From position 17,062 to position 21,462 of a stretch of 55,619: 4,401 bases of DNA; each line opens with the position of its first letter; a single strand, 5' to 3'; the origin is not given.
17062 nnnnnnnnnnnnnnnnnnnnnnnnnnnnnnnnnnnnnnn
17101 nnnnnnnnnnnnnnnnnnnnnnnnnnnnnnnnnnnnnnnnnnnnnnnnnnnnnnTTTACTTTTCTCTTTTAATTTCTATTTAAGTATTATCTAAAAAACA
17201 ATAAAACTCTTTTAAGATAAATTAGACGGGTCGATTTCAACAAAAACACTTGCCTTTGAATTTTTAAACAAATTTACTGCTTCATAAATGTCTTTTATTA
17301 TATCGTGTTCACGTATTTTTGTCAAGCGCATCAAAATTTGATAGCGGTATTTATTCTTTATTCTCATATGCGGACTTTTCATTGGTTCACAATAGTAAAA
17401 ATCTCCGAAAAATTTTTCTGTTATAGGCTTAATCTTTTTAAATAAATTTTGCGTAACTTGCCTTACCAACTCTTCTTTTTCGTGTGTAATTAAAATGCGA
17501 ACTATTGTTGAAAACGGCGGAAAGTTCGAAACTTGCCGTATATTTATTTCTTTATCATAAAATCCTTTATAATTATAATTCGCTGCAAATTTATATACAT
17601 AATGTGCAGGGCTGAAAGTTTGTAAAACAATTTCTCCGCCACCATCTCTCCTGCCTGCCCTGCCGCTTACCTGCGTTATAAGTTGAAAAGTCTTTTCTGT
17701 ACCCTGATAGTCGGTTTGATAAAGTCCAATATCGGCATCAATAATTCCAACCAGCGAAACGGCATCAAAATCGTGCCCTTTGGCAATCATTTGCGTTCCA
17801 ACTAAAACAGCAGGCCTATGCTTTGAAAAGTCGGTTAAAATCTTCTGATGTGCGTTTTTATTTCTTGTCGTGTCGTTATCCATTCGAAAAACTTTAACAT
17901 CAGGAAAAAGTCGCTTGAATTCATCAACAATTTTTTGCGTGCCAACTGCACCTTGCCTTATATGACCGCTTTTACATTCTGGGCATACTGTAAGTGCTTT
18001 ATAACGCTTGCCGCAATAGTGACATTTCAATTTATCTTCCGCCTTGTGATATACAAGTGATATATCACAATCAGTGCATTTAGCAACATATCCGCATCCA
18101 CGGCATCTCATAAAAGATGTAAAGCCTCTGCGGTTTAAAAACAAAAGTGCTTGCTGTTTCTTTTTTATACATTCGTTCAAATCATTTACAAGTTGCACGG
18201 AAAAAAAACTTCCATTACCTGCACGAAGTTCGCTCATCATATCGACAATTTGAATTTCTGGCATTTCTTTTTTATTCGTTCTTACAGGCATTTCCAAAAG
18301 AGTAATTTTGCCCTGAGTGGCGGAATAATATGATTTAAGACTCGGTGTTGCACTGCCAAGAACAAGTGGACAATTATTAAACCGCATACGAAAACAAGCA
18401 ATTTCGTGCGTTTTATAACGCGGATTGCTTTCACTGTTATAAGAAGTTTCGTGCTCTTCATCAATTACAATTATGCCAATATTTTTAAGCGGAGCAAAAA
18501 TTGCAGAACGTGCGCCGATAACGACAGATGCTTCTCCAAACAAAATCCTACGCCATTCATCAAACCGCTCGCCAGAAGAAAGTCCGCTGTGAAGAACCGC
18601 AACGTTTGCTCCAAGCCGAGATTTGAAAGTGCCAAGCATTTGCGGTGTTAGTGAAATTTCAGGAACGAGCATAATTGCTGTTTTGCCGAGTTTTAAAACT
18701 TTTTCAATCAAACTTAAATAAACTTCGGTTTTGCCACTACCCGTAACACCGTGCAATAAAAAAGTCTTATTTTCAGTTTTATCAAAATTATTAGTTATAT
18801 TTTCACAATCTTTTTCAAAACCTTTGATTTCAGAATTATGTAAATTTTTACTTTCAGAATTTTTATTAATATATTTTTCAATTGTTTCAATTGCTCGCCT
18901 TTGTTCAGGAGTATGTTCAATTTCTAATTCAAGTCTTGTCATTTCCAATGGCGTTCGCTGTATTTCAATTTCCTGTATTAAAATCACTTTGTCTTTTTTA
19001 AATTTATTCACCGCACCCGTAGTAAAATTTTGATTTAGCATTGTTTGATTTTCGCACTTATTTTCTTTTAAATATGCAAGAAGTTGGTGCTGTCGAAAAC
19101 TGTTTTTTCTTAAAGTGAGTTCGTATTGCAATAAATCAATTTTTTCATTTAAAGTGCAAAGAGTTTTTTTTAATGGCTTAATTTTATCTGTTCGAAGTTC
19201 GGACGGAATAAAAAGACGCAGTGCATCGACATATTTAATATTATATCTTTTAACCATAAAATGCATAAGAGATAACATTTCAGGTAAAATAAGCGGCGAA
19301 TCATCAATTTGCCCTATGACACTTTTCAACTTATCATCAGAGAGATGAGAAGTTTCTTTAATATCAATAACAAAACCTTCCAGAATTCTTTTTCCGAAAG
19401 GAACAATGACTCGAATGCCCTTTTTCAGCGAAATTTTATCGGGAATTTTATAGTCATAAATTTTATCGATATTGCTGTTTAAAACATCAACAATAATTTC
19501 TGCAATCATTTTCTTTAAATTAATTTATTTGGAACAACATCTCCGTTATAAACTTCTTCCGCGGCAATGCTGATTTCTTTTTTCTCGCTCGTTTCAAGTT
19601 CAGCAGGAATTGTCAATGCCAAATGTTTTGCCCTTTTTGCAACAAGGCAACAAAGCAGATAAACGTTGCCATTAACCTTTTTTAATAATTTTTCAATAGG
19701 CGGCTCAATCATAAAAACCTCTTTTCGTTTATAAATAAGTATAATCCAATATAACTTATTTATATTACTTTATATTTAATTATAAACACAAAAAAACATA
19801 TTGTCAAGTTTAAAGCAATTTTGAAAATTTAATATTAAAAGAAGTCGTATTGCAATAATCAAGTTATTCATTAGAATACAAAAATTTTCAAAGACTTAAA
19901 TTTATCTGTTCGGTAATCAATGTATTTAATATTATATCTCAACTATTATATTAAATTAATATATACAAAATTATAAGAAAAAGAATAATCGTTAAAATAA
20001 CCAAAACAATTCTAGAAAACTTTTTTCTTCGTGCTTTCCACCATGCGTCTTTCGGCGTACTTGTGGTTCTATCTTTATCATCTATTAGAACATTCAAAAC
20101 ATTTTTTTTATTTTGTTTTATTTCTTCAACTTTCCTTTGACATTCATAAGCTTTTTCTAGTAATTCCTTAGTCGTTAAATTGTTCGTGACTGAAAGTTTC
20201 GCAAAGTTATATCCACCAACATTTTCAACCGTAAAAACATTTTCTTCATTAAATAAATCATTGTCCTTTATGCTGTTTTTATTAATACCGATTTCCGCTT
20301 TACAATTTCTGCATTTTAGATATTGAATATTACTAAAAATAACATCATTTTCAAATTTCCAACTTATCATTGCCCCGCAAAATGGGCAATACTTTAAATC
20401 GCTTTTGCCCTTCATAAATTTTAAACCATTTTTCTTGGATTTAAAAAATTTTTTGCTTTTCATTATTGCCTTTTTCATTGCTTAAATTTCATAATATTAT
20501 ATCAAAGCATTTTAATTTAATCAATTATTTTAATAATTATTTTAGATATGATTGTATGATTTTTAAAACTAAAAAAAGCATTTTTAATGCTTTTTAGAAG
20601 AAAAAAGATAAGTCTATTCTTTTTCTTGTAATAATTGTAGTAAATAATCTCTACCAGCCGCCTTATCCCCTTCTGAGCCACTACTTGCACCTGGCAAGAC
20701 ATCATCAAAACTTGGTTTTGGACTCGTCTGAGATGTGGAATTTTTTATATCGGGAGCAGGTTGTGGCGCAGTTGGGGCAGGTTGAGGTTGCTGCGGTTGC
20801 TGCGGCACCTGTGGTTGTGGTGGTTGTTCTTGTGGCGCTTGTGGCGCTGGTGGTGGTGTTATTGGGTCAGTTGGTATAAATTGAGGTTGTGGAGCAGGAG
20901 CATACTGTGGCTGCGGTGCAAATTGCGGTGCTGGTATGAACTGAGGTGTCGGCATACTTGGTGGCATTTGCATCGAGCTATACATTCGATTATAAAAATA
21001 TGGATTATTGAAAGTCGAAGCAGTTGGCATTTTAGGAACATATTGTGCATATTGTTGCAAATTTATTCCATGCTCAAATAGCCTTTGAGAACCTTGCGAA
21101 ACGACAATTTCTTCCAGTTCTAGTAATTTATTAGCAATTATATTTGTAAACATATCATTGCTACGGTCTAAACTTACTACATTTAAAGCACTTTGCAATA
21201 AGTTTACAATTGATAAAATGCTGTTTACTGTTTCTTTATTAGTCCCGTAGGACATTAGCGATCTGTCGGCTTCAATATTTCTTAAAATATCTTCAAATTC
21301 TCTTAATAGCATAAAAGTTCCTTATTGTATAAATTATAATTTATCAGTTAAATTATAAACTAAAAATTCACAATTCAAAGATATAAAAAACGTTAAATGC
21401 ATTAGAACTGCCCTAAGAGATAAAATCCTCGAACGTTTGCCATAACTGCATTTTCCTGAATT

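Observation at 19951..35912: Chromosomal ParM/Alp-type actin cassette packed next to two giant bitopic GLUG/B-repeat surface proteins: candidate envelope-spanning cytoskeletal module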

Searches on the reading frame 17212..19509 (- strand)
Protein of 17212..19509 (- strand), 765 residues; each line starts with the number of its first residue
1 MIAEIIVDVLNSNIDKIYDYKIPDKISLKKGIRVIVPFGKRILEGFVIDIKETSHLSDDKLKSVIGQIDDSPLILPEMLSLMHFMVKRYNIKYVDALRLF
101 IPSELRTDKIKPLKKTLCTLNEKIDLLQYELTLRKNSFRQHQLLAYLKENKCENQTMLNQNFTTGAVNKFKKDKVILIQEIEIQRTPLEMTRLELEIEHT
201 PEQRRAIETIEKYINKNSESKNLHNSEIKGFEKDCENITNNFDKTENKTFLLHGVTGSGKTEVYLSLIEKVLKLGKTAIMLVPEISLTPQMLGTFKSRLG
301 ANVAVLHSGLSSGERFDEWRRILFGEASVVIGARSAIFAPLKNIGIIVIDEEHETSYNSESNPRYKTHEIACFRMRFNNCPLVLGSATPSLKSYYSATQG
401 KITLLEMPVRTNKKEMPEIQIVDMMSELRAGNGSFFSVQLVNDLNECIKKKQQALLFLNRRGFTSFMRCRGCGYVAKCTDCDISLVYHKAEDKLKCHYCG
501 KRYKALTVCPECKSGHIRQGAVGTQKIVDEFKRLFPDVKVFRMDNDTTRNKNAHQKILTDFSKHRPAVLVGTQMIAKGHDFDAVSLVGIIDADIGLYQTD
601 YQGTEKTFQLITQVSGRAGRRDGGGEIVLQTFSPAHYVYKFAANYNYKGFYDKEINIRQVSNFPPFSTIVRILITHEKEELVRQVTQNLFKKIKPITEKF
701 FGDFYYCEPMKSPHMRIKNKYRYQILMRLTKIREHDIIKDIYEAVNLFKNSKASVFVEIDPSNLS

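Call 8: search_protein_families(library=pfam, proteins=[window:17212-19509:-], max_evalue=0.0001)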
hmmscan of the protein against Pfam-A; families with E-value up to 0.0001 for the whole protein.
window:17212-19509:- (765 aa): 6 families
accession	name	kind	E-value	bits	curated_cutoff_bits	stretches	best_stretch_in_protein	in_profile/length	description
PF17764.6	PriA_3primeBD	-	1.6e-23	82.8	22.7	1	5-102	2-96/96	3'DNA-binding domain (3'BD)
PF04851.21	ResIII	-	2.7e-18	66.9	22.5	1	197-390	2-163/164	Type III restriction enzyme, res subunit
PF00270.35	DEAD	-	2.8e-18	66.6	26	1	246-392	13-162/167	DEAD/DEAH box helicase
PF18074.6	PriA_C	-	3.1e-13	50.8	26.9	1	665-761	1-95/95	Primosomal protein N C-terminal domain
PF00271.37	Helicase_C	-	6.9e-11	42.8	23.5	1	529-621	32-109/110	Helicase conserved C-terminal domain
PF18319.7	Zn_ribbon_PriA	-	2.9e-10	40.3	26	1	478-502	1-25/27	PriA DNA helicase Cys-rich region (CRR) domain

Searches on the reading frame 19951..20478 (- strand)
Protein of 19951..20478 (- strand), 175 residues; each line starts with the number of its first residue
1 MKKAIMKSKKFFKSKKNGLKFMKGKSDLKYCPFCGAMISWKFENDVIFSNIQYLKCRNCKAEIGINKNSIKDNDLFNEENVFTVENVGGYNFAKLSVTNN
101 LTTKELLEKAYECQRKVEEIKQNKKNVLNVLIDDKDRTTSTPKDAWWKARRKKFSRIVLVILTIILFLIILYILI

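Call 4: search_protein_families(library=pfam, proteins=[window:19951-20478:-], max_evalue=0.01)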
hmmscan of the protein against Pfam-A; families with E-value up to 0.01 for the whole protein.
window:19951-20478:- (175 aa): 2 families
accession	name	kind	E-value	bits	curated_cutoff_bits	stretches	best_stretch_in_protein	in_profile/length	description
PF14354.12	Lar_restr_allev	-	1.6e-05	25.5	28.6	1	27-66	2-34/58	Restriction alleviation protein Lar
PF11672.13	DUF3268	-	0.0052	17.6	28.4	1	29-95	3-75/121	zinc-finger-containing domain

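Call 9: search_protein_families(library=phrogs, proteins=[window:19951-20478:-], max_evalue=0.01)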
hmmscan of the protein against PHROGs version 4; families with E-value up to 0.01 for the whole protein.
window:19951-20478:- (175 aa): 1 family
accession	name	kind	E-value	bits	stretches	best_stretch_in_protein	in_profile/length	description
phrog_9414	-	unknown function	0.0071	17.3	0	29-68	5-41/71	-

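Call 83: search_protein_families(library=padloc, proteins=[window:19951-20478:-], max_evalue=0.01)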
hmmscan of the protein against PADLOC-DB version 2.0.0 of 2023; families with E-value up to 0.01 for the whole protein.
window:19951-20478:- (175 aa): 0 families

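Call 84: search_protein_families(library=ncbifam, proteins=[window:19951-20478:-], max_evalue=0.01)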
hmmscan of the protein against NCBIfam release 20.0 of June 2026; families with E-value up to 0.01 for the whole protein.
window:19951-20478:- (175 aa): 1 family
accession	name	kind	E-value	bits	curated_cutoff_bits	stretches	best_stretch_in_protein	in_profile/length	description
TIGR03655.1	anti_R_Lar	subfamily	4.3e-05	23.7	39.6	1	28-67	1-42/55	Lar family restriction alleviation protein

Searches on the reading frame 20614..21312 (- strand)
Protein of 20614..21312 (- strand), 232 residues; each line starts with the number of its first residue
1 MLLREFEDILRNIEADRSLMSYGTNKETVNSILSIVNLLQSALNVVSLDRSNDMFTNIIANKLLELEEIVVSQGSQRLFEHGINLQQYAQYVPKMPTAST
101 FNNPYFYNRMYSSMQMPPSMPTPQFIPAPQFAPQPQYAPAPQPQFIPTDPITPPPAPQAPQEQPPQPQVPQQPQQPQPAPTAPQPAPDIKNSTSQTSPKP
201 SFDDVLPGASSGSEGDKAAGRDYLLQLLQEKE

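Call 4: search_protein_families(library=pfam, proteins=[window:20614-21312:-], max_evalue=0.01)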
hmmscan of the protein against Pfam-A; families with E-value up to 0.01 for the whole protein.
window:20614-21312:- (232 aa): 0 families

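Call 9: search_protein_families(library=phrogs, proteins=[window:20614-21312:-], max_evalue=0.01)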
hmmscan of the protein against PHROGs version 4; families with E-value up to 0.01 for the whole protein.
window:20614-21312:- (232 aa): 0 families

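Call 28: search_solved_structures(query=window:20614-21312:-, max_evalue=10)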
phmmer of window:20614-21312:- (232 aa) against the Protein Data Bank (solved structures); distinct sequences matched with E-value up to 10: 4.
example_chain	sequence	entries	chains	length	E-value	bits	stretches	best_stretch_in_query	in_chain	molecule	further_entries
1uf2_K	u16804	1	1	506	0.6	13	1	22-104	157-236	Structural protein P7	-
8hnf_A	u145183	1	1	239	3.1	10.6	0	194-221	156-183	Anc5, ancestral GH19 chitinase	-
7r1d_B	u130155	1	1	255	3.3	10.5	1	77-188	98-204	Protein lin-37 homolog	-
2mii_A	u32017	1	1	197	6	9.7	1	146-193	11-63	Penicillin-binding protein activator LpoB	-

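Call 62: predict_structure(alignment_id=A3)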
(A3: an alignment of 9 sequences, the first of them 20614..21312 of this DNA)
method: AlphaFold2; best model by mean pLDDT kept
length: 232 residues; sequences in the alignment: 9
mean_pLDDT: 66.7   pTM: 0.42
mean pLDDT of the five models: 66.7, 57.8, 52.3, 52.2, 51.3
residues with pLDDT >= 90: 27; 70-90: 78; 50-70: 67; < 50: 60
segments of 3 or more residues with pLDDT < 50: 96-117, 119-129, 189-206, 208-213
pLDDT, mean of each block of 10 residues (from residue 1): 87 83 84 92 79 77 86 92 86 53 44 45 46 55 61 68 67 63 57 41 43 50 76 50
secondary structure, 60 per line:
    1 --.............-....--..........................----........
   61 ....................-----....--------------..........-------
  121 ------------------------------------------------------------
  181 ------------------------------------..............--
elements in order: H3-15 H17-20 H23-48 H53-80 H86-89 H104-113 H217-230

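Call 69: fold_search(model_id=the predicted structure, library=pdb)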
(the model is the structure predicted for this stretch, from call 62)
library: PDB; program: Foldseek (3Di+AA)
matches with E <= 10: 113; with E <= 0.001: 0
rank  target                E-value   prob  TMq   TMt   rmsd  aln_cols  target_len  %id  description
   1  8a7h_A                1.9e+00  0.28  0.22  0.14  14.2        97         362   12  Crystal structure of a chimeric LOV-Histidine kinase SB2F1-I66R mutant (light state; asymmetrical variant, trigonal fo (released 2024-01-10)
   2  6dma_G                2.2e+00  0.33  0.21  0.60   8.0        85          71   21  DHD15_closed (released 2018-12-19)
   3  4h63_V                2.6e+00  0.16  0.23  0.41  27.4       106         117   10  Structure of the Schizosaccharomyces pombe Mediator head module (released 2012-10-31)
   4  7ohp_b                2.6e+00  0.14  0.22  0.14   9.5       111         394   14  Nog1-TAP associated immature ribosomal particles from S. cerevisiae after rpL25 expression shut down, population A (released 2021-11-03)
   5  6elu_J                2.9e+00  0.15  0.21  0.28  12.2       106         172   15  Structure of Serum Resistance Associated protein from T. b. rhodesiense (released 2018-01-24)
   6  2uxx_A                3.1e+00  0.14  0.22  0.09  23.9       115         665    9  Human LSD1 Histone Demethylase-CoREST in complex with an FAD- tranylcypromine adduct (released 2007-08-21)
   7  7m5d_A                3.1e+00  0.09  0.17  0.11  14.0       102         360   13  Cryo-EM structure of a non-rotated E.coli 70S ribosome in complex with RF3-GTP, RF1 and P-tRNA (state I) (released 2022-10-19)
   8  3mxl_D                3.1e+00  0.07  0.15  0.11  10.6       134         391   13  Crystal structure of nitrososynthase from Micromonospora carbonacea var. africana (released 2011-02-09)
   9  5n9j_Z                3.3e+00  0.15  0.23  0.41  26.9       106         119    9  Core Mediator of transcriptional regulation (released 2017-05-17)
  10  5h6r_A                3.3e+00  0.14  0.22  0.09  23.8       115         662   10  Crystal structure of LSD1-CoREST in complex with peptide 13 (released 2017-04-12)
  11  9jz0_0                3.3e+00  0.11  0.19  0.31  13.3        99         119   14  portal-tail complex of DNA-ejected T7 (released 2024-12-11)
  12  8fl0_SR               3.3e+00  0.11  0.22  0.13   7.6       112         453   19  Human nucleolar pre-60S ribosomal subunit (State H) (released 2023-07-12)
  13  2e87                  3.3e+00  0.08  0.17  0.12  10.8        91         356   19  Crystal structure of hypothetical GTP-binding protein PH1320 from Pyrococcus horikoshii OT3, in complex with GDP (released 2007-07-24)
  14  8iuf_E6               3.3e+00  0.06  0.15  0.11  12.3       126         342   10  Cryo-EM structure of Euglena gracilis super-complex I+III2+IV, composite (released 2024-02-28)
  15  6hu4_D                3.5e+00  0.12  0.24  0.35  15.5       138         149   11  F97L Hepatitis B core protein capsid (released 2018-12-26)
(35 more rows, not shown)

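Call 83: search_protein_families(library=padloc, proteins=[window:20614-21312:-], max_evalue=0.01)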
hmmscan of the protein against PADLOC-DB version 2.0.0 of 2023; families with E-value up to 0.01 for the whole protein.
window:20614-21312:- (232 aa): 0 families

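Call 84: search_protein_families(library=ncbifam, proteins=[window:20614-21312:-], max_evalue=0.01)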
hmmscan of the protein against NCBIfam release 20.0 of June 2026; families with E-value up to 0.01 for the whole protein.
window:20614-21312:- (232 aa): 0 families

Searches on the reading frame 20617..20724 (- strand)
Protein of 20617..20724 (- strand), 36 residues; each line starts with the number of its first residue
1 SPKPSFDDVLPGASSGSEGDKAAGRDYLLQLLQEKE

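Call 72: search_protein_families(library=pfam, proteins=[window:20617-20724:-], max_evalue=10)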
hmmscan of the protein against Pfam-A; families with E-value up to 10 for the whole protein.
seq(36 aa): 0 families

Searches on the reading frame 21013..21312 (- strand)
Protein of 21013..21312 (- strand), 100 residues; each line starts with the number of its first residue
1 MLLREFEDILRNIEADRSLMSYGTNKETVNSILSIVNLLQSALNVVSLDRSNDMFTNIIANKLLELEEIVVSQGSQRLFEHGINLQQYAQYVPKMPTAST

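Call 52: find_homologous_proteins(query=A2, max_evalue=0.001)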
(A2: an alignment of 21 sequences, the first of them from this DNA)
Query A2 (21 sequences) (100 aa, profile of the alignment): 8 proteins with E <= 0.001 among 248 candidates.
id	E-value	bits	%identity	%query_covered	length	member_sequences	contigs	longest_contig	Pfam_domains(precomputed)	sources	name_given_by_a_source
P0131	3.9e-35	138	31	88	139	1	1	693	-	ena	-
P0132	2.1e-33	132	30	88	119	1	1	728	-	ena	-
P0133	5.0e-28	115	28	80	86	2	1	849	-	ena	-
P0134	1.5e-24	104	32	37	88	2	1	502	-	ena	-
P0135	1.6e-21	94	28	67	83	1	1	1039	-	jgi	jgi:hypothetical protein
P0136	1.0e-20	91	33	94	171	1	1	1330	-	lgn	-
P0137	4.1e-19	86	24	37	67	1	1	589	-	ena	-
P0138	8.1e-13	66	-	-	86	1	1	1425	-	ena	-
